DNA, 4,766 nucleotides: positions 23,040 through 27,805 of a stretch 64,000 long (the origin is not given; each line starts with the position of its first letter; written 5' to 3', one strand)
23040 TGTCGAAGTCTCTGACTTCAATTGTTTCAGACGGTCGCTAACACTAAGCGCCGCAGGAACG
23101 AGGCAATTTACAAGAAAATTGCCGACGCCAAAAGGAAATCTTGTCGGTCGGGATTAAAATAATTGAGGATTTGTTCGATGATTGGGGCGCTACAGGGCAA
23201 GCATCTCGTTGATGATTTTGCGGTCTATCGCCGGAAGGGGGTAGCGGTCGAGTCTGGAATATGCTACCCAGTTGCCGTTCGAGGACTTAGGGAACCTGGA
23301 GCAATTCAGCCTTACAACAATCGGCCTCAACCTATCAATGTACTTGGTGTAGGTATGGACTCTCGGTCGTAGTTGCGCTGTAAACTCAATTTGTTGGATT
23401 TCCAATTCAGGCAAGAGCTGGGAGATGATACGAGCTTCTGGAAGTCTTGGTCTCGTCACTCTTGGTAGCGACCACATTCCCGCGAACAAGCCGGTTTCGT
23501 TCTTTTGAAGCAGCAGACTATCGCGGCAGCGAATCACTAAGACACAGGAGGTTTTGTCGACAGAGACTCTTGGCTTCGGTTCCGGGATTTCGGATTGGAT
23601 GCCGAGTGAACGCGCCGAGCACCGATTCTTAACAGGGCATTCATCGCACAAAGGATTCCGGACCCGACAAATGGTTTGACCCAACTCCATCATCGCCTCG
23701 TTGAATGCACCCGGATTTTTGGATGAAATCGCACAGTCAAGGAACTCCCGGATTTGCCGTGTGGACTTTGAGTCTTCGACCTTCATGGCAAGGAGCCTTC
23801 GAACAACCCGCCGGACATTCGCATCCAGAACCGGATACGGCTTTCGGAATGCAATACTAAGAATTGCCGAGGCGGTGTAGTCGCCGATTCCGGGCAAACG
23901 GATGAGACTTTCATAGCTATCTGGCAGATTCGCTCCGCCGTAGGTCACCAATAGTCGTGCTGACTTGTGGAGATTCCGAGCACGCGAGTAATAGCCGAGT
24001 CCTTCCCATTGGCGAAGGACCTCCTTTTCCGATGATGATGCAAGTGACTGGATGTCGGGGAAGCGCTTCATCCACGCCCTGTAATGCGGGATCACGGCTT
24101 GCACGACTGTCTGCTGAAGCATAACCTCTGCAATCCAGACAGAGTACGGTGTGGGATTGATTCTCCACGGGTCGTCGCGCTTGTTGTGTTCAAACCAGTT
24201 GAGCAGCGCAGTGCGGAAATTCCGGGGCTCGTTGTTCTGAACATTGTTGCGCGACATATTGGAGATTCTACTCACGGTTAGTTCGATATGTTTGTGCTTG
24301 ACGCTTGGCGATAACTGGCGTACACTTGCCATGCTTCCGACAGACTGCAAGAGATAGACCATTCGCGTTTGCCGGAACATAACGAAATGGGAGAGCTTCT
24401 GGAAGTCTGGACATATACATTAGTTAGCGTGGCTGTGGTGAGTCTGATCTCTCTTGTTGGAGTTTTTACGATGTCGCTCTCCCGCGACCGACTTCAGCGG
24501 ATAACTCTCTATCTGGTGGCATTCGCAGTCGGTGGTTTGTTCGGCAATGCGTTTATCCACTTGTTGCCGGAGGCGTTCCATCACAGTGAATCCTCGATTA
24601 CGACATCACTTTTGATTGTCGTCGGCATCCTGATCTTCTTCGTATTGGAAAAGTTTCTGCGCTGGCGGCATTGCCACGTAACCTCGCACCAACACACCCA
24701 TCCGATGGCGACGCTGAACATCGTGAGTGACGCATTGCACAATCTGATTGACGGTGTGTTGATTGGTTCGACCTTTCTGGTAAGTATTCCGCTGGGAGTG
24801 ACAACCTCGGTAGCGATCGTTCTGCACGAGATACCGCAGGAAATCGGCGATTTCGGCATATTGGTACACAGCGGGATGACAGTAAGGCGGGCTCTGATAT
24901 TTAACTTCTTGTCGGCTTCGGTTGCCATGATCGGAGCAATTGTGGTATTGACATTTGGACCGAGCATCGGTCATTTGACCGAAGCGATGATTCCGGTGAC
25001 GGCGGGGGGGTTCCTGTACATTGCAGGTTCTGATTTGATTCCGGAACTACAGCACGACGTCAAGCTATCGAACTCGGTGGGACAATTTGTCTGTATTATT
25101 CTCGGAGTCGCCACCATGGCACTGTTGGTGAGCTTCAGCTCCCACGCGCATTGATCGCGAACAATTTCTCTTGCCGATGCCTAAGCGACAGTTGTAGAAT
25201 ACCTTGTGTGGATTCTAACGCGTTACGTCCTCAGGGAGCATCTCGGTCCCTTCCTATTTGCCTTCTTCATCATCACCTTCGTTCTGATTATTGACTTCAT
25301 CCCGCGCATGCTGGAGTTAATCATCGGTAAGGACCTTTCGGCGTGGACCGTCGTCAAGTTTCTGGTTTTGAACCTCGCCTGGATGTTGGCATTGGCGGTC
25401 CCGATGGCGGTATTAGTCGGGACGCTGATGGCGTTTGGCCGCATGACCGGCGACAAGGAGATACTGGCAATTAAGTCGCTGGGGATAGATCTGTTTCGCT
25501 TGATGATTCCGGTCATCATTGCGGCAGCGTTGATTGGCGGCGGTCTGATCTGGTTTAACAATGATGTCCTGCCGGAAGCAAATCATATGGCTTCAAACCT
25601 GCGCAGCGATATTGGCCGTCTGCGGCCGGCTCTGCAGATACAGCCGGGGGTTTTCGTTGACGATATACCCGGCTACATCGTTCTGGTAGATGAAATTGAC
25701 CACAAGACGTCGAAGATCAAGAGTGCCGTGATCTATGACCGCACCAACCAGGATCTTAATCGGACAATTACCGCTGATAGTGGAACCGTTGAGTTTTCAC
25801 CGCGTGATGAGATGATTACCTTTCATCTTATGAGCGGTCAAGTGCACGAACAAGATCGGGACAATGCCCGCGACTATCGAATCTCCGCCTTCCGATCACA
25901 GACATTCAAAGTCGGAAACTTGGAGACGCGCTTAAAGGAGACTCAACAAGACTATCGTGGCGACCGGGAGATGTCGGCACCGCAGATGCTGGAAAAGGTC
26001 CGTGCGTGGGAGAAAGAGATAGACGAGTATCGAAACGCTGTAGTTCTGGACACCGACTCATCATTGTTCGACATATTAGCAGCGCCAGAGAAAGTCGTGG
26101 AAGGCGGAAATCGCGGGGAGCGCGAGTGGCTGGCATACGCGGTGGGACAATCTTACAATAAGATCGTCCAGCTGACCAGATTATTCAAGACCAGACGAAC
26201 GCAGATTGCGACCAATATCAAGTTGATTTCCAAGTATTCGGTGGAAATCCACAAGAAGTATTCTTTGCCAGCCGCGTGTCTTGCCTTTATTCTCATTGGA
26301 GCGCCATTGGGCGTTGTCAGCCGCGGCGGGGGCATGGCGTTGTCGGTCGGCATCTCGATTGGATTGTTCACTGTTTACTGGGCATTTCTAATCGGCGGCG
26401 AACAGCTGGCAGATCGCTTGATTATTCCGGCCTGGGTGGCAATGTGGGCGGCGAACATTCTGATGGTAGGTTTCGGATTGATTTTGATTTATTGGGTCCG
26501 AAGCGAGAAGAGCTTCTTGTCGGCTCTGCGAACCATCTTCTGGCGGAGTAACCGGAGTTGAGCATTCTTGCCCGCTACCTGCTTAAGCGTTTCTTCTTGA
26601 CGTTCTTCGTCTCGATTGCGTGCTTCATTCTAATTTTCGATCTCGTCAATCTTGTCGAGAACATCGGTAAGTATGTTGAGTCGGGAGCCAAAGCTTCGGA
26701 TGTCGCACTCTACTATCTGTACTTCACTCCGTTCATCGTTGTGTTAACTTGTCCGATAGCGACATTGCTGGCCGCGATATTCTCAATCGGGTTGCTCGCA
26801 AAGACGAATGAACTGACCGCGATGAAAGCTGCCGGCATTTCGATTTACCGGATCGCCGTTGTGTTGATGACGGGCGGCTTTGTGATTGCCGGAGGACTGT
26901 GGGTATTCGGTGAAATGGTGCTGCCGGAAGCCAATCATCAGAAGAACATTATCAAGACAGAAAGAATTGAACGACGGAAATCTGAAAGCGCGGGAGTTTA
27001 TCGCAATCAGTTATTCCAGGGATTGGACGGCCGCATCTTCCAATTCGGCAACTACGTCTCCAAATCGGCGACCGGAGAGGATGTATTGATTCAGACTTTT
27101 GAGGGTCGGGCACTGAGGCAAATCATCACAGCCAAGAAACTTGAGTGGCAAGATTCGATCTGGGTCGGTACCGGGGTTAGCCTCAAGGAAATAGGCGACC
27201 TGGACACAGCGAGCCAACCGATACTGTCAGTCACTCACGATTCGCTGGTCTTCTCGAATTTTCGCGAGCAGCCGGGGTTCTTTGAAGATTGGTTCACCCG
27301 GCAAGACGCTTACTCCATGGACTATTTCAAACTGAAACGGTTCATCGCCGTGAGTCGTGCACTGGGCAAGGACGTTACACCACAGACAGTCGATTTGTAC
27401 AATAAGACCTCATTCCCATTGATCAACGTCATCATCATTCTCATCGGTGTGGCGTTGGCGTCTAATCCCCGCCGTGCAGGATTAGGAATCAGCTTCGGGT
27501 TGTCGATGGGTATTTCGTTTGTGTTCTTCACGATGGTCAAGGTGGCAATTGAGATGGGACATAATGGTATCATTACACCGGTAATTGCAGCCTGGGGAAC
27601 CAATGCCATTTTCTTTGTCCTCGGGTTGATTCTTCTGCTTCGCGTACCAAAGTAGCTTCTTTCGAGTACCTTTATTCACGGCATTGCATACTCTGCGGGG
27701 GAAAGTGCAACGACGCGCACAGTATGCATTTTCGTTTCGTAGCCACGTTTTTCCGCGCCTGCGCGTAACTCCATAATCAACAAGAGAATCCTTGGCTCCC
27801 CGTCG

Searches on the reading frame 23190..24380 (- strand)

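Call 14: search_protein_families(library=pfam, proteins=[window:23190-24380:-], max_evalue=0.001)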
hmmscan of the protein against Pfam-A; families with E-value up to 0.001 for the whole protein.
window:23190-24380:- (396 aa): 3 families
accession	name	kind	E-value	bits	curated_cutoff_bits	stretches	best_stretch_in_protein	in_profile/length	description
PF00730.31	HhH-GPD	-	2e-20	73.5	26.2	1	83-210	1-101/108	HhH-GPD superfamily base excision DNA repair protein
PF14815.12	NUDIX_4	-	9e-13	48.5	35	1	280-391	2-112/113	NUDIX domain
PF00633.29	HHH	-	4.5e-06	26.7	24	1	153-176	7-30/30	Helix-hairpin-helix motif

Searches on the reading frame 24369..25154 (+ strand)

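Call 14: search_protein_families(library=pfam, proteins=[window:24369-25154:+], max_evalue=0.001)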
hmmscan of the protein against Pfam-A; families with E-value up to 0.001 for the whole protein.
window:24369-25154:+ (261 aa): 1 family
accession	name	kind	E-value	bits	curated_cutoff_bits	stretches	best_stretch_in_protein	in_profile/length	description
PF02535.28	Zip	-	2.8e-44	152.1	35.1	2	103-253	167-322/323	ZIP Zinc transporter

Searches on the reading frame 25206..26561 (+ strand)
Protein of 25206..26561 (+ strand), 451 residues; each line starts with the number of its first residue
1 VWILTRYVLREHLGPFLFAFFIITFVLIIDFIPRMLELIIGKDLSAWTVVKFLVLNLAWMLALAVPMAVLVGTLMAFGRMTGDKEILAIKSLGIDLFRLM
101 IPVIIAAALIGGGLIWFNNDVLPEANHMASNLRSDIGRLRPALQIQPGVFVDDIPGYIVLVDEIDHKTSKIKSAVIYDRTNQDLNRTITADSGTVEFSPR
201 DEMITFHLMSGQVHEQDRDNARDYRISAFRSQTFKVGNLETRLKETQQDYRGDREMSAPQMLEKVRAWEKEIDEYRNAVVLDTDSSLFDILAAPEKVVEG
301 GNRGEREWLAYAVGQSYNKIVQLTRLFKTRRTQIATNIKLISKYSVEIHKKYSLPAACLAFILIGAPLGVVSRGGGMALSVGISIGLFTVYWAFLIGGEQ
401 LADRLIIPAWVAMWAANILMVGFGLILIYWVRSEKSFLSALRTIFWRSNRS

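Call 14: search_protein_families(library=pfam, proteins=[window:25206-26561:+], max_evalue=0.001)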
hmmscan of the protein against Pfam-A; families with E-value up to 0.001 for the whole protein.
window:25206-26561:+ (451 aa): 1 family
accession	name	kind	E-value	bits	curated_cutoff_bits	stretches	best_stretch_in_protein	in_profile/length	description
PF03739.19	LptF_LptG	-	9.1e-84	281.9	27.9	1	6-429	1-352/353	Lipopolysaccharide export system permease LptF/LptG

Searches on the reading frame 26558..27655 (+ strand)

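Call 14: search_protein_families(library=pfam, proteins=[window:26558-27655:+], max_evalue=0.001)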
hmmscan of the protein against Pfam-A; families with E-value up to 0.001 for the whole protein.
window:26558-27655:+ (365 aa): 1 family
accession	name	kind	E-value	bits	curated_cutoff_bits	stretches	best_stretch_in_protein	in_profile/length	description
PF03739.19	LptF_LptG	-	2.5e-68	231.1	27.9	1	6-362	1-353/353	Lipopolysaccharide export system permease LptF/LptG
